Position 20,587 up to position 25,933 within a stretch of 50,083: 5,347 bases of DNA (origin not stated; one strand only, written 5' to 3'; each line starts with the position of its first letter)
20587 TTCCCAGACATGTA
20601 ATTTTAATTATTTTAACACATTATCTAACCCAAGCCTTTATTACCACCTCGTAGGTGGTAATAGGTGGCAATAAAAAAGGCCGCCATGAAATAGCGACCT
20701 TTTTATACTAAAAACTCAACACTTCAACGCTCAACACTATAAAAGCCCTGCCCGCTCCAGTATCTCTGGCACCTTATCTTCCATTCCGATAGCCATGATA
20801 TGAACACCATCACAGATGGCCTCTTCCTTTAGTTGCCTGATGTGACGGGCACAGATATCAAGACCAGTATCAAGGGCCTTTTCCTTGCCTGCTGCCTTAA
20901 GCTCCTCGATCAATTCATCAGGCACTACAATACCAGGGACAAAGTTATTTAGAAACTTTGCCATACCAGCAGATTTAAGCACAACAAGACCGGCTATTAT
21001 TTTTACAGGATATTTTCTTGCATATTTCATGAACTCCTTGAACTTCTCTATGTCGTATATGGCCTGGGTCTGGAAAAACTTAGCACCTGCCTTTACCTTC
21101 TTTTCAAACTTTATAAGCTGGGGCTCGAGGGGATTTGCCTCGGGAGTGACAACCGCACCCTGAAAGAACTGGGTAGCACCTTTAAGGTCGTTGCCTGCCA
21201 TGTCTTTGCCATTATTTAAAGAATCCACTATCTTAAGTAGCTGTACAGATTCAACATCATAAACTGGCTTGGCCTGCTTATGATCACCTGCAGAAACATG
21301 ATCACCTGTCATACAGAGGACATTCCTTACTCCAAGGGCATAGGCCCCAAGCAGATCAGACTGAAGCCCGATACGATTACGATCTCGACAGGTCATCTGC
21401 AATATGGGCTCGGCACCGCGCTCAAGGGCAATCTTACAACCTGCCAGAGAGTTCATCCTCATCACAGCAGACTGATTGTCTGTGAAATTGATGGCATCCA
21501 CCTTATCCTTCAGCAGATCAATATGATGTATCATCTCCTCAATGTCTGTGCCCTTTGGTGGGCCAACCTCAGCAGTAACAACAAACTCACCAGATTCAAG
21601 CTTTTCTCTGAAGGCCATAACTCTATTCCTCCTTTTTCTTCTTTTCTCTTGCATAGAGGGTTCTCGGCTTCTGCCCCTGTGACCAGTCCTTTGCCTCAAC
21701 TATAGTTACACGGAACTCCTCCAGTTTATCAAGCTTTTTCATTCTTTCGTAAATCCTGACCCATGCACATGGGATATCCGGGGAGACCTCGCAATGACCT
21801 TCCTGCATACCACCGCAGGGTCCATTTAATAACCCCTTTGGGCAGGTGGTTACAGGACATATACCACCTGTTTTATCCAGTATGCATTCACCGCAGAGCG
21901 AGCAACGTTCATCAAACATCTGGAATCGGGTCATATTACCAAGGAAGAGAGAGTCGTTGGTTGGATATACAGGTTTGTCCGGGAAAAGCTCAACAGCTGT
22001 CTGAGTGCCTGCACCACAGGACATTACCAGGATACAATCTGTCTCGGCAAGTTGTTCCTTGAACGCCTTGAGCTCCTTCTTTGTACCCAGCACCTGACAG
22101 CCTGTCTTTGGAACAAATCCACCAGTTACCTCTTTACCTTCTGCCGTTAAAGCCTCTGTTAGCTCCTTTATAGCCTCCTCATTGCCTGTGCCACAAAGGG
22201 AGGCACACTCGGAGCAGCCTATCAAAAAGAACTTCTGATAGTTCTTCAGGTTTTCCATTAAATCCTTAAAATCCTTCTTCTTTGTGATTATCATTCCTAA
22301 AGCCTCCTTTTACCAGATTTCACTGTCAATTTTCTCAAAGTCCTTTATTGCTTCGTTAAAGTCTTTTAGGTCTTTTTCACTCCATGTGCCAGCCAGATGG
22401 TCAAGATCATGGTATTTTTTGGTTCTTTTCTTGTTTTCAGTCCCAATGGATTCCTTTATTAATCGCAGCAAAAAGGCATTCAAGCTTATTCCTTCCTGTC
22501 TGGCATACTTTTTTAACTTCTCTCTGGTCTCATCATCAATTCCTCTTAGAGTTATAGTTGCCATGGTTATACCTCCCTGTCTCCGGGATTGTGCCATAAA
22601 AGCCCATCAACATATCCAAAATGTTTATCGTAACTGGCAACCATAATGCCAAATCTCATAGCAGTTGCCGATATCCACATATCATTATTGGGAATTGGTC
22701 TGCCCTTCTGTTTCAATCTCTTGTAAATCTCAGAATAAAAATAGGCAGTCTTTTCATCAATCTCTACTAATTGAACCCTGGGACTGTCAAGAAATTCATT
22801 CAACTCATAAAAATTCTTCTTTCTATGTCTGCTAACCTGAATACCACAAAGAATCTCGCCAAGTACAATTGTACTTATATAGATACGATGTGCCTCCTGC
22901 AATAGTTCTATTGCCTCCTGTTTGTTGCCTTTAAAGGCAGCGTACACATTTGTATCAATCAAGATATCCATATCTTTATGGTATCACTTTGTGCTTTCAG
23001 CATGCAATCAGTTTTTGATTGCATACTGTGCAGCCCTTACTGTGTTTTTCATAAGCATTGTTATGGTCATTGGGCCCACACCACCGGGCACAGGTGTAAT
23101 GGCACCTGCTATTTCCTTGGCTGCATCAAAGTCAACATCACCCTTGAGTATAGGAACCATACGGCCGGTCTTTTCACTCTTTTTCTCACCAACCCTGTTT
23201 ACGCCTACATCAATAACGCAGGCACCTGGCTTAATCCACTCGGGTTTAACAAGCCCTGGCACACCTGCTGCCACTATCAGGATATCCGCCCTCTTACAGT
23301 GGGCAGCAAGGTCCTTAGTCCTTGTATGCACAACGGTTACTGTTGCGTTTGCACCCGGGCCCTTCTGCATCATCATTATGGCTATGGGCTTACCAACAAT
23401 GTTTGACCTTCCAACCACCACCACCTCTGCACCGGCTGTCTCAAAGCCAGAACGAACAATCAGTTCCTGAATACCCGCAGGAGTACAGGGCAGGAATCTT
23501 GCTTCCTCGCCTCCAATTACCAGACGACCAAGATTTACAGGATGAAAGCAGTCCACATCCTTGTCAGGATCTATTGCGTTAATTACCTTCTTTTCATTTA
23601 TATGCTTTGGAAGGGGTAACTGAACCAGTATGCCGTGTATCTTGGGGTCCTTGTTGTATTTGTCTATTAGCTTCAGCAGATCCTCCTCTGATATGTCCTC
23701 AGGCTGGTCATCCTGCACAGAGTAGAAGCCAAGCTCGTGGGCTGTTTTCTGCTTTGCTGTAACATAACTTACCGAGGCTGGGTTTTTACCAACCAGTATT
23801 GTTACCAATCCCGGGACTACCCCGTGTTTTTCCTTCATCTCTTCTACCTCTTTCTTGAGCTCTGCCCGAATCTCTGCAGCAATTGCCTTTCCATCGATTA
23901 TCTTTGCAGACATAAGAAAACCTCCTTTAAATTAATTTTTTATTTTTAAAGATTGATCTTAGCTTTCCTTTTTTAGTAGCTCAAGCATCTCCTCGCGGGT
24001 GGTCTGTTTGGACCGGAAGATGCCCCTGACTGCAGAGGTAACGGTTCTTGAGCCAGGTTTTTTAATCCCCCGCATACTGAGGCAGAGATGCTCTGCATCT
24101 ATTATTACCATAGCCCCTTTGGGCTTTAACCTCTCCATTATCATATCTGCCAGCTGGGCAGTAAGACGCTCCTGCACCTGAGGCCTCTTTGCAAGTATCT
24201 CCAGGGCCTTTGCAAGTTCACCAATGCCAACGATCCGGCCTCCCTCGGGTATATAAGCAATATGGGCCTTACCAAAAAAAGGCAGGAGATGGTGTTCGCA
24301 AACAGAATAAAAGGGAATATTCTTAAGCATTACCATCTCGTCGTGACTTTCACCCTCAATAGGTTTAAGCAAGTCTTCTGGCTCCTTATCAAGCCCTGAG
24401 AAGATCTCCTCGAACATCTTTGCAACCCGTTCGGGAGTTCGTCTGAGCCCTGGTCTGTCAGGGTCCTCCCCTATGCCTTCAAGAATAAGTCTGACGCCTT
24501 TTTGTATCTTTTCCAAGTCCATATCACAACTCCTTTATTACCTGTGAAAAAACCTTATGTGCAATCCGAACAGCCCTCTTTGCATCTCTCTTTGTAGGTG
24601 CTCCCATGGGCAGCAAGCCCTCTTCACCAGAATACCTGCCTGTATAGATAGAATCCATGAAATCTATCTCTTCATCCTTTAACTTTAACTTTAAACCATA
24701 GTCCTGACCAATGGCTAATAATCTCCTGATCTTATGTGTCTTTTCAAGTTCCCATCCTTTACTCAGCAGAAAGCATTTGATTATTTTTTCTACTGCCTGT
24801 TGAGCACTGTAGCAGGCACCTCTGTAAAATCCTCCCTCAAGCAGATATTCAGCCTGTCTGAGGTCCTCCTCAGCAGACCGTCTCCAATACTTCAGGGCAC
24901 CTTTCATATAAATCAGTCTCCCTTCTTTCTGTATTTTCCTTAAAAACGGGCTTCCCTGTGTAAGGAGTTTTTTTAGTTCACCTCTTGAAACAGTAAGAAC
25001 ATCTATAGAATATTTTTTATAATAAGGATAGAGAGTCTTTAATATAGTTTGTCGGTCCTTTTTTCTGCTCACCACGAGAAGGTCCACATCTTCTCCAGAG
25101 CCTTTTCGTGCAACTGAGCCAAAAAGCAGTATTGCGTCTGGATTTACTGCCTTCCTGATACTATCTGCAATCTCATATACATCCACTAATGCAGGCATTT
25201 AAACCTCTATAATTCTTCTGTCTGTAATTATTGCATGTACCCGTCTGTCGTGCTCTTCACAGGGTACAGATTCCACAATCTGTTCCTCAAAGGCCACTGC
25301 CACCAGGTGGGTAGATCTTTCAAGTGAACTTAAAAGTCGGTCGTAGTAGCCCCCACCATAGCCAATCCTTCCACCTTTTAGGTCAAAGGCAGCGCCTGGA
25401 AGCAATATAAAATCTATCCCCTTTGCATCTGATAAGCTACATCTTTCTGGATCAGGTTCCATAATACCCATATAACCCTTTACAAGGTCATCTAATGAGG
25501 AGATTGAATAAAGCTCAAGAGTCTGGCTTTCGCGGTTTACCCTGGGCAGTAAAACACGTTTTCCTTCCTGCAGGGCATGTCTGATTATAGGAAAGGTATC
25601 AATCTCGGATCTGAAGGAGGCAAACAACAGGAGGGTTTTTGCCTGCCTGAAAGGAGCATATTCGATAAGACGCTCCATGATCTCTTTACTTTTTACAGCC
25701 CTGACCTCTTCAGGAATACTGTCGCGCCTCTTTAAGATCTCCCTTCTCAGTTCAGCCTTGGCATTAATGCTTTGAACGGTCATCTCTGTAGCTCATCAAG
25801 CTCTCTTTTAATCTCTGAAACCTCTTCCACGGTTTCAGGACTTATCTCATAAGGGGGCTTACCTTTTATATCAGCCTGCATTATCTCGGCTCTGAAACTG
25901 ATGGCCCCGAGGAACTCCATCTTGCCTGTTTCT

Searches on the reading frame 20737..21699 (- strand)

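Call 69: search_protein_families(library=ncbifam, proteins=[window:20737-21699:-], max_evalue=1e-10)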
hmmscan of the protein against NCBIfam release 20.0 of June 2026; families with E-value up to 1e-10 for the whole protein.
window:20737-21699:- (320 aa): 3 families
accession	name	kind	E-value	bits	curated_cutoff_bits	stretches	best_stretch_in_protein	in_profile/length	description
NF006396.0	PRK08645.1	equivalog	5.7e-77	259.2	453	1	16-302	300-586/611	bifunctional homocysteine S-methyltransferase/methylenetetrahydrofolate reductase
TIGR00676.1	fadh2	equivalog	1.3e-18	67.3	293.7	1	44-316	4-273/275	methylenetetrahydrofolate reductase [NAD(P)H]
TIGR00677.1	fadh2_euk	equivalog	6.7e-14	51.9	310.05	1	95-320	59-278/281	methylenetetrahydrofolate reductase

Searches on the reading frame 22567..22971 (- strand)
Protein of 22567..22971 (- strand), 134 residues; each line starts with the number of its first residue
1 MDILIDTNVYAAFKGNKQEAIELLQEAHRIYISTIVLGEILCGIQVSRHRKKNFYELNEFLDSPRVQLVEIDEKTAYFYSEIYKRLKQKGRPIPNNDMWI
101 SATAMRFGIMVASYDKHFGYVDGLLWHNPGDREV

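Call 69: search_protein_families(library=ncbifam, proteins=[window:22567-22971:-], max_evalue=1e-10)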
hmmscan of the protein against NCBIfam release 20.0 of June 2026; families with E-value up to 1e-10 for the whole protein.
window:22567-22971:- (134 aa): 1 family
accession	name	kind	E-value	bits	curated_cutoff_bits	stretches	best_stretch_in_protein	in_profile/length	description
NF047863.1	VapCLeptosp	equivalog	1.2e-17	64.4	140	1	4-124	2-124/130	type II toxin-antitoxin system tRNA(fMet)-specific endonuclease VapC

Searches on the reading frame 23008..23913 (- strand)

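Call 69: search_protein_families(library=ncbifam, proteins=[window:23008-23913:-], max_evalue=1e-10)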
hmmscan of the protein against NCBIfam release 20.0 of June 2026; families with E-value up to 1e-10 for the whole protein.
window:23008-23913:- (301 aa): 30 families (the best 25 are shown)
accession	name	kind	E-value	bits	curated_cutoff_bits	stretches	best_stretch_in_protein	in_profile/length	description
NF010765.0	PRK14168.1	equivalog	1.3e-164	546.6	501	1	1-297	1-293/297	bifunctional methylenetetrahydrofolate dehydrogenase/methenyltetrahydrofolate cyclohydrolase FolD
NF010785.0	PRK14188.1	subfamily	6e-113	376.7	396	1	2-297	2-288/297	bifunctional methylenetetrahydrofolate dehydrogenase/methenyltetrahydrofolate cyclohydrolase FolD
NF010776.0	PRK14179.1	equivalog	3.2e-106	354.6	445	1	3-299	2-282/284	bifunctional methylenetetrahydrofolate dehydrogenase/methenyltetrahydrofolate cyclohydrolase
NF010786.0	PRK14189.1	subfamily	1e-105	353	421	1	1-298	1-281/285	bifunctional methylenetetrahydrofolate dehydrogenase/methenyltetrahydrofolate cyclohydrolase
NF010764.0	PRK14167.1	subfamily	6.9e-105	350.5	477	1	3-297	2-288/297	bifunctional 5,10-methylene-tetrahydrofolate dehydrogenase/ 5,10-methylene-tetrahydrofolate cyclohydrolase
NF010771.0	PRK14174.1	equivalog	2e-103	345.6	530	1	4-296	2-290/295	bifunctional 5,10-methylene-tetrahydrofolate dehydrogenase/ 5,10-methylene-tetrahydrofolate cyclohydrolase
NF008058.0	PRK10792.1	equivalog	5.1e-102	340.7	355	1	1-297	1-281/285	bifunctional methylenetetrahydrofolate dehydrogenase/methenyltetrahydrofolate cyclohydrolase FolD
NF010787.0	PRK14191.1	equivalog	1.1e-100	336.5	423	1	4-299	2-281/285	bifunctional methylenetetrahydrofolate dehydrogenase/methenyltetrahydrofolate cyclohydrolase FolD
NF010770.0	PRK14173.1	equivalog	4.9e-99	331.2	411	1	1-298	1-281/287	bifunctional 5,10-methylene-tetrahydrofolate dehydrogenase/ 5,10-methylene-tetrahydrofolate cyclohydrolase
NF010781.0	PRK14184.1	equivalog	1.9e-98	329.1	438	1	4-295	2-280/286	bifunctional 5,10-methylene-tetrahydrofolate dehydrogenase/ 5,10-methylene-tetrahydrofolate cyclohydrolase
NF010789.1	PRK14193.1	equivalog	2.1e-98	329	401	1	3-296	2-279/281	bifunctional methylenetetrahydrofolate dehydrogenase/methenyltetrahydrofolate cyclohydrolase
NF010783.0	PRK14186.1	equivalog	1.7e-97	326.1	333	1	3-296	2-283/297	bifunctional methylenetetrahydrofolate dehydrogenase/methenyltetrahydrofolate cyclohydrolase FolD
NF010784.0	PRK14187.1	equivalog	2.6e-97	325.5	486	1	1-295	1-284/300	bifunctional methylenetetrahydrofolate dehydrogenase/methenyltetrahydrofolate cyclohydrolase FolD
NF010780.0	PRK14183.1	equivalog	1.5e-96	323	480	1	4-298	2-280/283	bifunctional 5,10-methylene-tetrahydrofolate dehydrogenase/ 5,10-methylene-tetrahydrofolate cyclohydrolase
NF010767.0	PRK14170.1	equivalog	1.1e-94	316.7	559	1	4-297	3-279/284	bifunctional methylenetetrahydrofolate dehydrogenase/methenyltetrahydrofolate cyclohydrolase FolD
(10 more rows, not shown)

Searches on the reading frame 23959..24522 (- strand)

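Call 69: search_protein_families(library=ncbifam, proteins=[window:23959-24522:-], max_evalue=1e-10)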
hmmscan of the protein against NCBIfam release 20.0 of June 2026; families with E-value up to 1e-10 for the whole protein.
window:23959-24522:- (187 aa): 4 families
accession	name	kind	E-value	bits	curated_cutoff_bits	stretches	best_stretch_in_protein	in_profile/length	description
NF006826.0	PRK09347.1-3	subfamily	6.9e-80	267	162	1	1-185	4-188/189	GTP cyclohydrolase I FolE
TIGR00063.1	folE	equivalog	2e-69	232.7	181.6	1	6-185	1-180/180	GTP cyclohydrolase I FolE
NF006825.1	PRK09347.1-2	subfamily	2.6e-66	222.5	174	1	7-183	2-178/179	GTP cyclohydrolase I FolE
NF006824.0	PRK09347.1-1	equivalog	5.3e-48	163.4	202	1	4-185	36-218/219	GTP cyclohydrolase I FolE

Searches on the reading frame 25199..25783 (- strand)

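Call 69: search_protein_families(library=ncbifam, proteins=[window:25199-25783:-], max_evalue=1e-10)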
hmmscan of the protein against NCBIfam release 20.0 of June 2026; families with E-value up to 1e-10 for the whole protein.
window:25199-25783:- (194 aa): 2 families
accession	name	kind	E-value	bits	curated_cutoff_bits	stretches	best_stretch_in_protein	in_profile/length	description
TIGR02727.1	MTHFS_bact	equivalog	2.4e-53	180.8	84.9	1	9-187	1-181/182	5-formyltetrahydrofolate cyclo-ligase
NF007661.0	PRK10333.1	equivalog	8.3e-26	91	343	1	7-192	9-196/198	5-formyltetrahydrofolate cyclo-ligase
